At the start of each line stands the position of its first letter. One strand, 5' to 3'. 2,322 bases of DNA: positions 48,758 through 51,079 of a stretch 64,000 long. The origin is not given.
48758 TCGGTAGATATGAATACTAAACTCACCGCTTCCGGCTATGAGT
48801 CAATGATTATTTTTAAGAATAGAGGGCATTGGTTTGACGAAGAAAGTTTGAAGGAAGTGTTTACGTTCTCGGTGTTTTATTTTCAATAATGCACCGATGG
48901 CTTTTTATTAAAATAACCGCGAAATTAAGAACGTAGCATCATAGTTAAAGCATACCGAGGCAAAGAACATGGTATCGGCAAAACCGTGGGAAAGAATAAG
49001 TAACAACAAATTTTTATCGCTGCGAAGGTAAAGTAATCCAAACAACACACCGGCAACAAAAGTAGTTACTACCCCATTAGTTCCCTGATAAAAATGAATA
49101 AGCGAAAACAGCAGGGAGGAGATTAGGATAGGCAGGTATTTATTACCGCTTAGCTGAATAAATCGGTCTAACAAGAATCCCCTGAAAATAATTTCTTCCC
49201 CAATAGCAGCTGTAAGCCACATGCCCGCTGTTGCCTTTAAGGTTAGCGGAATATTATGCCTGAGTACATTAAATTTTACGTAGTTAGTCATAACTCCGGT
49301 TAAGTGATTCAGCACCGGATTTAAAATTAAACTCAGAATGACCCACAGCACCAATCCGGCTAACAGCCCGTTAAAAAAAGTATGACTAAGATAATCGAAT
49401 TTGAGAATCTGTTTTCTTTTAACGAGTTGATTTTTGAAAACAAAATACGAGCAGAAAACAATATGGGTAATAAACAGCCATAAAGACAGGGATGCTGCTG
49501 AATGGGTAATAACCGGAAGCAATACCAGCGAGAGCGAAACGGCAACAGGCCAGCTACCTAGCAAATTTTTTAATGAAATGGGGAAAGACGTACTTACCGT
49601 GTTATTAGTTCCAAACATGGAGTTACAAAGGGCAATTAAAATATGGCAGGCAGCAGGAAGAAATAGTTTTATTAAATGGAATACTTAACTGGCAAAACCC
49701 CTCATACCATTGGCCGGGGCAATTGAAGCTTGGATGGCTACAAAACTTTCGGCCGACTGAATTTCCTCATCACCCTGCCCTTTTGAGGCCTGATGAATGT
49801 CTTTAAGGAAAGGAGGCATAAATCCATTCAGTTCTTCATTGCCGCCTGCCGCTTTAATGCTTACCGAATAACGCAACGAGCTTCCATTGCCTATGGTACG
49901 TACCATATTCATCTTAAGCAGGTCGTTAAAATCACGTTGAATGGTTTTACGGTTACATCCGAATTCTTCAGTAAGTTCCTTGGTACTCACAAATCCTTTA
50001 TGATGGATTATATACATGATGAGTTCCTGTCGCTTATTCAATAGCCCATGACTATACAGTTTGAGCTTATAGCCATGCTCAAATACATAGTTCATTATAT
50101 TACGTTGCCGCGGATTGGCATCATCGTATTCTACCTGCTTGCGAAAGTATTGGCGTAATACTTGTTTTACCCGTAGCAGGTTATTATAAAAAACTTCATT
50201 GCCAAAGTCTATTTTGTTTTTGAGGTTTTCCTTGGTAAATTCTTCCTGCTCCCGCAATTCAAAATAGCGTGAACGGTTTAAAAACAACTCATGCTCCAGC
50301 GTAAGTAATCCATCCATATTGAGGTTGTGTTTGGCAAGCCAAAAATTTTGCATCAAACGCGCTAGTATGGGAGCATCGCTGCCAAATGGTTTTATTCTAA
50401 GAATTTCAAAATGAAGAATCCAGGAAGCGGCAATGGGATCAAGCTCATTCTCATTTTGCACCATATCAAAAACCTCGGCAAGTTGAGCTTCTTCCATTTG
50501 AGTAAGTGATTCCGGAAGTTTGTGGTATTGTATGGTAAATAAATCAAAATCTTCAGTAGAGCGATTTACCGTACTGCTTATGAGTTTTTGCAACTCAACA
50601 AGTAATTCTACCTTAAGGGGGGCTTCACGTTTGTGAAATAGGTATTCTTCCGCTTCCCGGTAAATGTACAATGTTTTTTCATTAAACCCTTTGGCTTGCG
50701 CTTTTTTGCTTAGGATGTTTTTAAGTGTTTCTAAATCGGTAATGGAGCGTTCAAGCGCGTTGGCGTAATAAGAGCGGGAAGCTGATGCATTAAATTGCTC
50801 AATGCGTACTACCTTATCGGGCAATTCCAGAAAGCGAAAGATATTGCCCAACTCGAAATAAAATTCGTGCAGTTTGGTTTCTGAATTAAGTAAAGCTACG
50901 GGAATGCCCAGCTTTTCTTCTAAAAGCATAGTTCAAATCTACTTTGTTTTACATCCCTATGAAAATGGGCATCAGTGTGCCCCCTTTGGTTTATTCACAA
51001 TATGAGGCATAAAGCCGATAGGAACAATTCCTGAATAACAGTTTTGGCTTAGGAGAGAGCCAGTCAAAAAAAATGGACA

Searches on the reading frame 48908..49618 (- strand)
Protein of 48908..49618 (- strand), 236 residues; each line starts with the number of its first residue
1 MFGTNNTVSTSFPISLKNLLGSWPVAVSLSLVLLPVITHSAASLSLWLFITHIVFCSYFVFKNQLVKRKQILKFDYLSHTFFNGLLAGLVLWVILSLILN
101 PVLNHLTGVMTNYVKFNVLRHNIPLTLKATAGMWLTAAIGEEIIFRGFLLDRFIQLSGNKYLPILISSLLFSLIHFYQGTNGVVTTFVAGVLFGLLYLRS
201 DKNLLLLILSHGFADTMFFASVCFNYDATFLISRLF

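Call 94: search_protein_families(library=pfam, proteins=[window:48908-49618:-], max_evalue=0.0001)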
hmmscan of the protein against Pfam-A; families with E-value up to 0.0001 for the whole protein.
window:48908-49618:- (236 aa): 1 family
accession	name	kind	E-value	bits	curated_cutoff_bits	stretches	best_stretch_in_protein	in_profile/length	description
PF02517.21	Rce1-like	-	9.4e-22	77.6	22.4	1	130-217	8-93/93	Type II CAAX prenyl endopeptidase Rce1-like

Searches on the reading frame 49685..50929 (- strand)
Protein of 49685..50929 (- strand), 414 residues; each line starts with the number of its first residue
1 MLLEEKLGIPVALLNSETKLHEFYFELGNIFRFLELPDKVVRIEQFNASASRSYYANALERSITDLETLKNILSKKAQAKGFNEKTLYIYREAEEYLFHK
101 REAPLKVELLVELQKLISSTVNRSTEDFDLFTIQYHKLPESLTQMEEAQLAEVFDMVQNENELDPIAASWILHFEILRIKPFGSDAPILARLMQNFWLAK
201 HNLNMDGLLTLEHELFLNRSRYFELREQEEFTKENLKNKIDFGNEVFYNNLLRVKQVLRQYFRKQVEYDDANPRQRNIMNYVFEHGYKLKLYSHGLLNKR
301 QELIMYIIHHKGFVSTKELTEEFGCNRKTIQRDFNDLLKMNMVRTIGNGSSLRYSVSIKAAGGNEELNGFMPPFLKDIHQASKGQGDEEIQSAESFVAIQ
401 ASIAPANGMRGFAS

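Call 94: search_protein_families(library=pfam, proteins=[window:49685-50929:-], max_evalue=0.0001)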
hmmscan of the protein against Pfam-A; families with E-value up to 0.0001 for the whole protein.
window:49685-50929:- (414 aa): 2 families
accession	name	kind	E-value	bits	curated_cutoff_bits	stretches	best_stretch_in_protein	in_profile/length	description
PF08220.18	HTH_DeoR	-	7e-07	29.3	21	1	300-344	1-46/57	DeoR-like helix-turn-helix domain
PF08279.18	HTH_11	-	8.8e-07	29.2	25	1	300-341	1-43/55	HTH domain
